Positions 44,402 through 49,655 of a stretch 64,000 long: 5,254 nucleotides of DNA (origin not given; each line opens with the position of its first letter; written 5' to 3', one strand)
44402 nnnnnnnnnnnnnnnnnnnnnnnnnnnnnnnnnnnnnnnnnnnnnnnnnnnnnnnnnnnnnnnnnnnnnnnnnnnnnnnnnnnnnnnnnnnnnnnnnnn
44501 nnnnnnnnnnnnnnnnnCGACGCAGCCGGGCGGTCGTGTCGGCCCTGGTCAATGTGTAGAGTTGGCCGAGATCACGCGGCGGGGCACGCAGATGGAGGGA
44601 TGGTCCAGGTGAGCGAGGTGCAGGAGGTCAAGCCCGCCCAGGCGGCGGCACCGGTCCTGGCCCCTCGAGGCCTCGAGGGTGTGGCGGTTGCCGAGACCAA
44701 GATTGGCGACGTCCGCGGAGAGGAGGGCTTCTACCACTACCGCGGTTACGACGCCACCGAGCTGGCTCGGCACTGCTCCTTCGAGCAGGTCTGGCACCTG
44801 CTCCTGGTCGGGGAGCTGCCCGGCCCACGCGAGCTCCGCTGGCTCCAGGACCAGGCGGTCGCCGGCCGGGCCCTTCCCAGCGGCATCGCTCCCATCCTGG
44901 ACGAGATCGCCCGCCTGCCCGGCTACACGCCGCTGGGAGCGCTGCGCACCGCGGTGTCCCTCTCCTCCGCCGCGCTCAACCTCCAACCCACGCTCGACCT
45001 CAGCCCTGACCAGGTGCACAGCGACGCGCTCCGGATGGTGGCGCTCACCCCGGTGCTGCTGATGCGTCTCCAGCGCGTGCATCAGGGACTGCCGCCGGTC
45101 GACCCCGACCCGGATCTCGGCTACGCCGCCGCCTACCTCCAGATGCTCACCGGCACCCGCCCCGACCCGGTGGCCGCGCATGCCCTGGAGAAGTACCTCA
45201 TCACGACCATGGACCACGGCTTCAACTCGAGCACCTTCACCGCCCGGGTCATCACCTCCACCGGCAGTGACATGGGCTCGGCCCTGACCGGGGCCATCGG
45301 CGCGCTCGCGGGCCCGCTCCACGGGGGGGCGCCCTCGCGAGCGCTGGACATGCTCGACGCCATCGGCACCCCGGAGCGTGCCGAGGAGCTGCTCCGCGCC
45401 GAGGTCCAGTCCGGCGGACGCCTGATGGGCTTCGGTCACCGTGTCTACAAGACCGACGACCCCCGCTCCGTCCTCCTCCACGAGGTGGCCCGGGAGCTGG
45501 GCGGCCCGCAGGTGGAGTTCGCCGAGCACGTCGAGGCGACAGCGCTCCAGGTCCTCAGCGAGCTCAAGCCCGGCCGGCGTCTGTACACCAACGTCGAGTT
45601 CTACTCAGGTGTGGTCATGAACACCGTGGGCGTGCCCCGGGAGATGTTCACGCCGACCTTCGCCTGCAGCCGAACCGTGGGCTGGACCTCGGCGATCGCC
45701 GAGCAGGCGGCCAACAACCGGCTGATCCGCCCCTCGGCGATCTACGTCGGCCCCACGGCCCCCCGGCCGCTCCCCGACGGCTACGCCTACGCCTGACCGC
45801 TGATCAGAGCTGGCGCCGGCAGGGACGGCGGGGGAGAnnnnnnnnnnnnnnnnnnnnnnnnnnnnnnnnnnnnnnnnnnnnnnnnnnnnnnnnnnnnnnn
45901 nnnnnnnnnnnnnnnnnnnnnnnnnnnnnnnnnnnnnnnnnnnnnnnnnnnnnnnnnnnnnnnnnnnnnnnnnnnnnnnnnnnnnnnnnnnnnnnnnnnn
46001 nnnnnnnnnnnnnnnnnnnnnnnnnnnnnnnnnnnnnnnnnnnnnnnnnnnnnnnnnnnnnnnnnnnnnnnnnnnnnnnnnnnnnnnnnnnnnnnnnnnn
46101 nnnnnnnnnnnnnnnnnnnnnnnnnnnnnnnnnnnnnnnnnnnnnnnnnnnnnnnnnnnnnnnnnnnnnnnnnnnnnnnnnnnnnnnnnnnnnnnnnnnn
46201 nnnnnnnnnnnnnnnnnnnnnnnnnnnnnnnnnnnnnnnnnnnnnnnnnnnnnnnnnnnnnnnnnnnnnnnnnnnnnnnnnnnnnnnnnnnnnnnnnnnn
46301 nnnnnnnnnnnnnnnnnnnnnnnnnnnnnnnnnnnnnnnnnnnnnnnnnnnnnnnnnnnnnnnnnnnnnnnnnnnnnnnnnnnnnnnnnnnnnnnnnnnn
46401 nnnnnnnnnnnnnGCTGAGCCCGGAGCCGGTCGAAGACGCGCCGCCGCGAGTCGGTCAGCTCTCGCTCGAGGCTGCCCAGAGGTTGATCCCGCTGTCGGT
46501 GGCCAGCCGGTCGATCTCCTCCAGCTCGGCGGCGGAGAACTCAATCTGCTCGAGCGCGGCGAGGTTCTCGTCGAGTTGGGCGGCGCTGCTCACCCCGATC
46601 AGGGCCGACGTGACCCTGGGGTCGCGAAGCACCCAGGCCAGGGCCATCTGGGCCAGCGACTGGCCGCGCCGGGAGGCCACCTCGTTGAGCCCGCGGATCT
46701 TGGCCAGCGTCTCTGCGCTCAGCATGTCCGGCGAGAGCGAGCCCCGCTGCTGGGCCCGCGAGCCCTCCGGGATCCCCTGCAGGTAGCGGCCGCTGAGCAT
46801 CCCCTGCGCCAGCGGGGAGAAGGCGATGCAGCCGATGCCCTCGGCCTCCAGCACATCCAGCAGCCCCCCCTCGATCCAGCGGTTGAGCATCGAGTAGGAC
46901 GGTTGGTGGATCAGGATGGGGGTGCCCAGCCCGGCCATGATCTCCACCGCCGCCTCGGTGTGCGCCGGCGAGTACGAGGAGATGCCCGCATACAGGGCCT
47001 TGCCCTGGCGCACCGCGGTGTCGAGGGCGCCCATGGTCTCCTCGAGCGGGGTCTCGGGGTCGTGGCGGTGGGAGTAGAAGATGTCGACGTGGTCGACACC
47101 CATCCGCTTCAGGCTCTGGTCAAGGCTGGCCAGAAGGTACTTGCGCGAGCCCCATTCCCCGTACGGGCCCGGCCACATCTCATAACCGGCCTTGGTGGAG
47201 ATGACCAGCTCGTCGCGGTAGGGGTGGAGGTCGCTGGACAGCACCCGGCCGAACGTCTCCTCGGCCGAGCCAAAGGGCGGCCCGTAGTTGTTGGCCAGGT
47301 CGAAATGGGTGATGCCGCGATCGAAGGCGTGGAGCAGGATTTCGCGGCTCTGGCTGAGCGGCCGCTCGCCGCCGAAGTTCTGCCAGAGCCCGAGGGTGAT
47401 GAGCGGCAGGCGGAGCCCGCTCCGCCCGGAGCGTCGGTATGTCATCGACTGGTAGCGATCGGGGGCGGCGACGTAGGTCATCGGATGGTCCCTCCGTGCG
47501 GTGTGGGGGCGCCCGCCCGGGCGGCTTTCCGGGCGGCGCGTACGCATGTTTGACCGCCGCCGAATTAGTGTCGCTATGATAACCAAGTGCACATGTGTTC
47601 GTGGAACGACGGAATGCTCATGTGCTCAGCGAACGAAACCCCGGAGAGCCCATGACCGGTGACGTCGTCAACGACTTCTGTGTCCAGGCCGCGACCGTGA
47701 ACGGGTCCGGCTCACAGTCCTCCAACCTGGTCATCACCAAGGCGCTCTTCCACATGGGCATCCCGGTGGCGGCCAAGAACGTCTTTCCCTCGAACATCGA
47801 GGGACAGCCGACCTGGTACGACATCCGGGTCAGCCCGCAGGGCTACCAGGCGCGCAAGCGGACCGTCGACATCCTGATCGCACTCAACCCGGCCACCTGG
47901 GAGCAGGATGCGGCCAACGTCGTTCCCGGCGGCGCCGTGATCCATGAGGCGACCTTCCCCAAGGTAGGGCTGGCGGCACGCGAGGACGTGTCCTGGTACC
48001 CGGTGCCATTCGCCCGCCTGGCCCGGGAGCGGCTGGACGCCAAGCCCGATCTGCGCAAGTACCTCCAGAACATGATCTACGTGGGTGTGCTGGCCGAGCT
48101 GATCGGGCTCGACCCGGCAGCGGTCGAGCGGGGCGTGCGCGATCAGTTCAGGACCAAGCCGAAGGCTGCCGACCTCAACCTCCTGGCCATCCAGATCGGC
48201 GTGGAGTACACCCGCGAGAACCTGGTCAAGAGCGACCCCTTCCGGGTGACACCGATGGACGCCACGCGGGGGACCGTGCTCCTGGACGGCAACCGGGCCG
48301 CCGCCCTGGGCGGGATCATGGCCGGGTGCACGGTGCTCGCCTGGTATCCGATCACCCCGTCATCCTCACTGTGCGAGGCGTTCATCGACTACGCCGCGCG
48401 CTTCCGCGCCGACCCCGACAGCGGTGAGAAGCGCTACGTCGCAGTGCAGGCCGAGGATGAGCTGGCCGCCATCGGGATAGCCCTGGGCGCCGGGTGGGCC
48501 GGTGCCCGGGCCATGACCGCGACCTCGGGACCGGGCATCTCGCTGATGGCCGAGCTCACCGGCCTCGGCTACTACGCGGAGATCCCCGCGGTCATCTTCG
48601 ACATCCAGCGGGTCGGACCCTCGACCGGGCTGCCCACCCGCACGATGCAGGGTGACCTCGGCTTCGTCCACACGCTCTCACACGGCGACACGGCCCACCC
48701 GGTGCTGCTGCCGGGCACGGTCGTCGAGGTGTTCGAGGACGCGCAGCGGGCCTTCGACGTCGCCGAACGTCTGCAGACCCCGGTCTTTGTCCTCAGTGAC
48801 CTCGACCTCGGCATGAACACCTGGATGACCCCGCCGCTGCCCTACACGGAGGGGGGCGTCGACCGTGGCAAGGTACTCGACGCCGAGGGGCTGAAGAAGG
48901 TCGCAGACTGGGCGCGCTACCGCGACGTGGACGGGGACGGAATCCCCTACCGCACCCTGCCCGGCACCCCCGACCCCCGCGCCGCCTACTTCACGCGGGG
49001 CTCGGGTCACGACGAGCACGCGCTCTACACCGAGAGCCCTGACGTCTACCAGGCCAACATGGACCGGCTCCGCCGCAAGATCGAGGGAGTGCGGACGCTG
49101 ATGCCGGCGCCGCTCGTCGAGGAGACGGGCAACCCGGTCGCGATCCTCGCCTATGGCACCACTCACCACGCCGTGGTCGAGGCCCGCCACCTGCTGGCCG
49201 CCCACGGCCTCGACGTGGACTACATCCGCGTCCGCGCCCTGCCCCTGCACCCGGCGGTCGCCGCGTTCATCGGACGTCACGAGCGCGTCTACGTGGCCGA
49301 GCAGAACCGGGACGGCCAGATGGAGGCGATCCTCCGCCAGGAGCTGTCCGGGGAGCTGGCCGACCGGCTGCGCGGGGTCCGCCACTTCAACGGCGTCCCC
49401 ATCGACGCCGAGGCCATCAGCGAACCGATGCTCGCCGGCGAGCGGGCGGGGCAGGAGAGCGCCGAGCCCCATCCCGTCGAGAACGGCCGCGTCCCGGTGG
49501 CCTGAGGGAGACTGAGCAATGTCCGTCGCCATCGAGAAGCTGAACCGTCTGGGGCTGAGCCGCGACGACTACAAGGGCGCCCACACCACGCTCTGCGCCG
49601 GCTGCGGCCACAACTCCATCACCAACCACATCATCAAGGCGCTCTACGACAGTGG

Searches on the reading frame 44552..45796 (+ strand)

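Call 27: search_protein_families(library=pfam, proteins=[window:44552-45796:+], max_evalue=0.001)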
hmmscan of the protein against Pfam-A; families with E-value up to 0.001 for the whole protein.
window:44552-45796:+ (414 aa): 1 family
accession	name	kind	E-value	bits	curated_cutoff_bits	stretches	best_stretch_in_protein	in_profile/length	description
PF00285.26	Citrate_synt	-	3.5e-111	372.1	27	1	40-395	1-357/357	Citrate synthase, C-terminal domain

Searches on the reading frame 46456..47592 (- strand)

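Call 27: search_protein_families(library=pfam, proteins=[window:46456-47592:-], max_evalue=0.001)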
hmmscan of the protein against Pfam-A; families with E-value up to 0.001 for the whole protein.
window:46456-47592:- (378 aa): 1 family
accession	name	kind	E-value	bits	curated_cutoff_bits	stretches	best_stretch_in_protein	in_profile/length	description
PF00248.27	Aldo_ket_red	-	5.6e-74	249.3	24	1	65-363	2-289/291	Aldo/keto reductase family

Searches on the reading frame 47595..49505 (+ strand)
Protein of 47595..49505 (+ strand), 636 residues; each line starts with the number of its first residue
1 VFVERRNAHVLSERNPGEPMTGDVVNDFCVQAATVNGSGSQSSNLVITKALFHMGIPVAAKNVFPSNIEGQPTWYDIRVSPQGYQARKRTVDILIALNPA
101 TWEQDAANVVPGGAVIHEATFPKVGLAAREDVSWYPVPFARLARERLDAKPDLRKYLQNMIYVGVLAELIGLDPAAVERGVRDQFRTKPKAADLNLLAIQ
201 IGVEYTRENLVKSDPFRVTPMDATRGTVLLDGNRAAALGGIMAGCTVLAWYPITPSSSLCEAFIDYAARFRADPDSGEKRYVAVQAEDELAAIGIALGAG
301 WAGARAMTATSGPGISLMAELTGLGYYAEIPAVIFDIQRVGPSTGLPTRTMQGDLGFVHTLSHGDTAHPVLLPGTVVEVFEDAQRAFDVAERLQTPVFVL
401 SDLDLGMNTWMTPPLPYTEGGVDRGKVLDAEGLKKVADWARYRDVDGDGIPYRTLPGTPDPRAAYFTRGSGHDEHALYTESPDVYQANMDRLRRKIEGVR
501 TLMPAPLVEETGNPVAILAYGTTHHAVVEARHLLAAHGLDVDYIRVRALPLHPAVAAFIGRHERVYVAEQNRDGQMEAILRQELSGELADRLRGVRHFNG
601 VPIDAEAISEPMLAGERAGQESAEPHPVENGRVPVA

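Call 27: search_protein_families(library=pfam, proteins=[window:47595-49505:+], max_evalue=0.001)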
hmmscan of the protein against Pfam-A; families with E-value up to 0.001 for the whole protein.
window:47595-49505:+ (636 aa): 3 families
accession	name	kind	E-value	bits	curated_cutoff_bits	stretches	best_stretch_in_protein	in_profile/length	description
PF01855.24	POR_N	-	6.6e-46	157.3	27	1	241-404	4-156/231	Pyruvate flavodoxin/ferredoxin oxidoreductase, thiamine diP-bdg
PF01558.24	POR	-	8.3e-32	111.2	27.4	1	37-204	2-173/173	Pyruvate ferredoxin/flavodoxin oxidoreductase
PF02780.25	Transketolase_C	-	0.00096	19.5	25.9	0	509-586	6-86/124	Transketolase, C-terminal domain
